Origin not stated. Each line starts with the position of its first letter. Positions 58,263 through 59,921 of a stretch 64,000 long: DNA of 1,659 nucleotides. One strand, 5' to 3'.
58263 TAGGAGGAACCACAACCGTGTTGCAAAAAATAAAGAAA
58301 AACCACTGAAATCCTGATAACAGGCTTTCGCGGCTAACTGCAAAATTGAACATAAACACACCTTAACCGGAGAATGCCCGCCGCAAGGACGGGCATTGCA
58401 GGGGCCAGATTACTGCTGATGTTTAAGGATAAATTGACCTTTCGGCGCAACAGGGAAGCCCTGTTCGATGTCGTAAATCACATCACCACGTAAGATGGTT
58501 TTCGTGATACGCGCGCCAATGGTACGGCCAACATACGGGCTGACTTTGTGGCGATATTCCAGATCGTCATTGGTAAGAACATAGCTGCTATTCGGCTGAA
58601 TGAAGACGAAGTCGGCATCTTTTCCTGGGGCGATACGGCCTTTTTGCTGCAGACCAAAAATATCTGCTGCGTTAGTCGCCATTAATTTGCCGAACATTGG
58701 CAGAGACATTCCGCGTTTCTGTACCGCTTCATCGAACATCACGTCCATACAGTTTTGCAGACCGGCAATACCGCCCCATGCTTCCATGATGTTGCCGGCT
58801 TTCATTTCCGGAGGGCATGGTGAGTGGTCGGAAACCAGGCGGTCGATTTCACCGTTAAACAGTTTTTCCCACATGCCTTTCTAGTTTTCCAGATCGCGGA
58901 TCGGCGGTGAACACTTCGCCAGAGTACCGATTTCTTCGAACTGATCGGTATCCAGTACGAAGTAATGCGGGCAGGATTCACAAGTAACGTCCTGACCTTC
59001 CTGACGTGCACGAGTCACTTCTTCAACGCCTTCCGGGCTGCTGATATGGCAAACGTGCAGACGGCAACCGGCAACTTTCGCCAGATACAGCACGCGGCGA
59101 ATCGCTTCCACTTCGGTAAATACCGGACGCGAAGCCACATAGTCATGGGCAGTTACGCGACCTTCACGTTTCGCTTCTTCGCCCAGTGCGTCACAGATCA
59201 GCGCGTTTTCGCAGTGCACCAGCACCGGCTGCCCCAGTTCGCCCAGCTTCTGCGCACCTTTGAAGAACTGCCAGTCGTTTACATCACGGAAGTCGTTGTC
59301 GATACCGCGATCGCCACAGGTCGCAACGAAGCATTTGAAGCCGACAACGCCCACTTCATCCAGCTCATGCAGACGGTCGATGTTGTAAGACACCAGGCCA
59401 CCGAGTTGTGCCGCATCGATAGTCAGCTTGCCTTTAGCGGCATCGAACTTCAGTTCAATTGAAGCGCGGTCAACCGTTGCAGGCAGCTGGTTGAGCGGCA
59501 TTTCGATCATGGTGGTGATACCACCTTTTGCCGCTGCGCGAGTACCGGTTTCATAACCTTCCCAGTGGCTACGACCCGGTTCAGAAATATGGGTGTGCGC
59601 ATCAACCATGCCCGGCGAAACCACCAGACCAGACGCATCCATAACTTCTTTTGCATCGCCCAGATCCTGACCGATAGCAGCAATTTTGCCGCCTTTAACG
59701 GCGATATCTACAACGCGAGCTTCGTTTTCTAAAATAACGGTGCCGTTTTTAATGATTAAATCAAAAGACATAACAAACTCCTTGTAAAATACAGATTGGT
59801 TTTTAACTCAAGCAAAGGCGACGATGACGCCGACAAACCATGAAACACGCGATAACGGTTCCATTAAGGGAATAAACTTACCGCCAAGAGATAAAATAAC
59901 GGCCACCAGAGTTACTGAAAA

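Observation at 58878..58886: In-frame amber codon splits allantoinase (allB) at codon 297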

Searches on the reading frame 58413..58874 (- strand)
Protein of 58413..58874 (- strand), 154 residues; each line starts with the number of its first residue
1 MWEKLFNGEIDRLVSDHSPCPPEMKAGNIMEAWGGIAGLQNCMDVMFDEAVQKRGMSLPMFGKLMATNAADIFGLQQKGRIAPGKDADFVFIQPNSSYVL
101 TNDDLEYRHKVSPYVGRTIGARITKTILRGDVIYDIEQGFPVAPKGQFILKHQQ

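Call 58: search_protein_families(proteins=[window:58413-58874:-], library=ncbifam, max_evalue=1e-10)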
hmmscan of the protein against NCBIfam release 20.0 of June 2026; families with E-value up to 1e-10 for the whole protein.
window:58413-58874:- (154 aa): 23 families
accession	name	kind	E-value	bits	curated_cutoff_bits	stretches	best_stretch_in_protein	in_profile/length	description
NF005960.0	PRK08044.1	equivalog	3.2e-99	332.7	688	1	1-154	300-453/453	allantoinase AllB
TIGR03178.1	allantoinase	equivalog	1.4e-64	218.5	357.85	1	1-150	292-440/441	allantoinase AllB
NF004839.0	PRK06189.1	equivalog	2.2e-46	158.4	631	1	1-152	297-448/451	allantoinase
NF058539.1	ergo_uti2_ErtD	equivalog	3.8e-37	128.2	650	1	1-151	294-447/449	hydantoin-5-propionate amidohydrolase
NF002668.0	PRK02382.1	equivalog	2e-24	86.1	452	1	1-149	280-426/436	dihydroorotase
TIGR02033.1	D-hydantoinase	equivalog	2.4e-22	79.5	393.25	1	1-149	299-452/454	dihydropyrimidinase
NF006559.0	PRK09060.1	equivalog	2.8e-22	78.6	482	1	1-134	290-422/444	dihydroorotase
TIGR00857.1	pyrC_multi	subfamily_domain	1.2e-21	77.1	279.05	1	1-134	277-409/412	dihydroorotase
NF009941.0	PRK13404.1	subfamily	1.7e-21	76.4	647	1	1-151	302-461/478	dihydropyrimidinase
NF005751.0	PRK07575.1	equivalog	7.2e-21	74.1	529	1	1-136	288-422/440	dihydroorotase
NF058538.1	ergo_util_ErtD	equivalog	1.4e-20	73.6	600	1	1-149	295-444/446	hydantoin-5-propionate amidohydrolase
NF006688.0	PRK09236.1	equivalog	4.2e-18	65.4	535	1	2-138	295-430/444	dihydroorotase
NF006836.0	PRK09357.1-1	equivalog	1.9e-17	63.1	538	1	3-133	292-423/432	dihydroorotase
NF006837.0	PRK09357.1-2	equivalog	4.5e-17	61.7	575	1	3-137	292-425/428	dihydroorotase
NF002284.0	PRK01211.1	subfamily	2.8e-16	59.5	462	1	1-153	260-407/409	dihydroorotase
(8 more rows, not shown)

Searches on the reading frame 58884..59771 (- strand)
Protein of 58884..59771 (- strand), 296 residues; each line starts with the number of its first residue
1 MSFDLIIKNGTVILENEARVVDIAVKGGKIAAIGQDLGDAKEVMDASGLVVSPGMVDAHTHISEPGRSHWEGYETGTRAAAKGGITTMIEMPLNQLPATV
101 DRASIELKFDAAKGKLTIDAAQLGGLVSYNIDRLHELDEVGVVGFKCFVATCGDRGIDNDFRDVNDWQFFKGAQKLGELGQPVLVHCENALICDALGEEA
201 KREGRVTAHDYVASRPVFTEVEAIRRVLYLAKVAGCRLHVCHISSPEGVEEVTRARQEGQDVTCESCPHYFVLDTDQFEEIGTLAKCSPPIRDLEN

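Call 58: search_protein_families(proteins=[window:58884-59771:-], library=ncbifam, max_evalue=1e-10)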
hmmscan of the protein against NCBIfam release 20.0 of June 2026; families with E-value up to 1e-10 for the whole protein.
window:58884-59771:- (296 aa): 30 families (the best 25 are shown)
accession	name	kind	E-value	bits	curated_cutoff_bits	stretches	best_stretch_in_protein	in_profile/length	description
NF005960.0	PRK08044.1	equivalog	4.9e-193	641.9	688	1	1-296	1-296/453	allantoinase AllB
TIGR03178.1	allantoinase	equivalog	5.7e-130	434.1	357.85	1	4-295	1-287/441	allantoinase AllB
NF004839.0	PRK06189.1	equivalog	5.1e-98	328.6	631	1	1-294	1-291/451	allantoinase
NF002668.0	PRK02382.1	equivalog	4.2e-53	180.6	452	1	16-294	9-274/436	dihydroorotase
TIGR00857.1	pyrC_multi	subfamily_domain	2.5e-52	178.2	279.05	1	20-295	5-272/412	dihydroorotase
TIGR02033.1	D-hydantoinase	equivalog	7.8e-52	176.7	393.25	1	5-295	1-294/454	dihydropyrimidinase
NF006559.0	PRK09060.1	equivalog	1.2e-49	168.9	482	1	2-294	4-284/444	dihydroorotase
NF058539.1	ergo_uti2_ErtD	equivalog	2.9e-48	164.9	650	1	3-295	2-289/449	hydantoin-5-propionate amidohydrolase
NF009941.0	PRK13404.1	subfamily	8.4e-47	159.9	647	1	1-295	2-297/478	dihydropyrimidinase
NF006837.0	PRK09357.1-2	equivalog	1.7e-42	145.5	575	1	5-295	3-285/428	dihydroorotase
NF006845.0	PRK09357.2-6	equivalog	7.9e-42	143.4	728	1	5-293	3-284/428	dihydroorotase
NF058538.1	ergo_util_ErtD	equivalog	2.2e-41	142.1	600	1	3-293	1-288/446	hydantoin-5-propionate amidohydrolase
NF005751.0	PRK07575.1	equivalog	5.6e-41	140.4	529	1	4-295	4-283/440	dihydroorotase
NF006688.0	PRK09236.1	equivalog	7.8e-41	140.3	535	1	5-294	4-288/444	dihydroorotase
NF006844.0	PRK09357.2-5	equivalog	2e-36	125.9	701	1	5-295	4-285/422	dihydroorotase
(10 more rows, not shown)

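Call 59: list_cluster_members(proteins=[window:58884-59771:-, window:58413-58874:-])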
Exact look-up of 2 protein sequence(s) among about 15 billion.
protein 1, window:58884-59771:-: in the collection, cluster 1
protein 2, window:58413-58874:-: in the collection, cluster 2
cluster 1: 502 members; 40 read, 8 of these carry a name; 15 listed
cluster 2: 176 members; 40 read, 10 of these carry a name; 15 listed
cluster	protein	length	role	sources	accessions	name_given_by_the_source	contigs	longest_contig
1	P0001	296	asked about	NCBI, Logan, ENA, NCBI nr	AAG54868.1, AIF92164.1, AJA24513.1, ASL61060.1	hypothetical protein OkiPb00406_42990 [Escherichia coli] | hypothetical protein Z0666 [Escherichia coli O157:H7 str. EDL933]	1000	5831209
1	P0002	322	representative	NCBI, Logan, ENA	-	-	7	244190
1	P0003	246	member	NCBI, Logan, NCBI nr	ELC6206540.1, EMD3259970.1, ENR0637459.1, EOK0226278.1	amidohydrolase family protein, partial [Escherichia coli] | amidohydrolase family protein [Escherichia coli]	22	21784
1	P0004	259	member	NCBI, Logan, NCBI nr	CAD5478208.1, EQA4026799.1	allantoinase AllB, partial [Escherichia coli] | Allantoinase [Escherichia coli]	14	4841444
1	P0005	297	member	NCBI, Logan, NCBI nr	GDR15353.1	allantoinase [Escherichia coli]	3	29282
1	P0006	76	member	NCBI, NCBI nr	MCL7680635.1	allantoinase, partial [Klebsiella pneumoniae] | allantoinase [Klebsiella pneumoniae]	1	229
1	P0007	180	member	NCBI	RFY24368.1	allantoinase, partial [Salmonella enterica subsp. enterica serovar Enteritidis]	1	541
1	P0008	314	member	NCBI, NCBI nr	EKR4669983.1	allantoinase AllB, partial [Escherichia coli] | allantoinase AllB [Escherichia coli]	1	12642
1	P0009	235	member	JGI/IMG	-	allantoinase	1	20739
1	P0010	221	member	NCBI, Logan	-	-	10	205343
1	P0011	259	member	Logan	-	-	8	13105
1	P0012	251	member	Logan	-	-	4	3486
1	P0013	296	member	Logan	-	-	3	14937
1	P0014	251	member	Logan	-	-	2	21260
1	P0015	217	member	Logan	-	-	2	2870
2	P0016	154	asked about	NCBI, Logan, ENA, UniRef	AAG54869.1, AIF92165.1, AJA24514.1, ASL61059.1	hypothetical protein OkiPb00406_43000 [Escherichia coli] | Allantoinase n=5 Tax=Escherichia coli TaxID=562 RepID=C3TKS7_ECOLX | hypothetical protein Z0667 [Escherichia coli O157:H7 str. EDL933]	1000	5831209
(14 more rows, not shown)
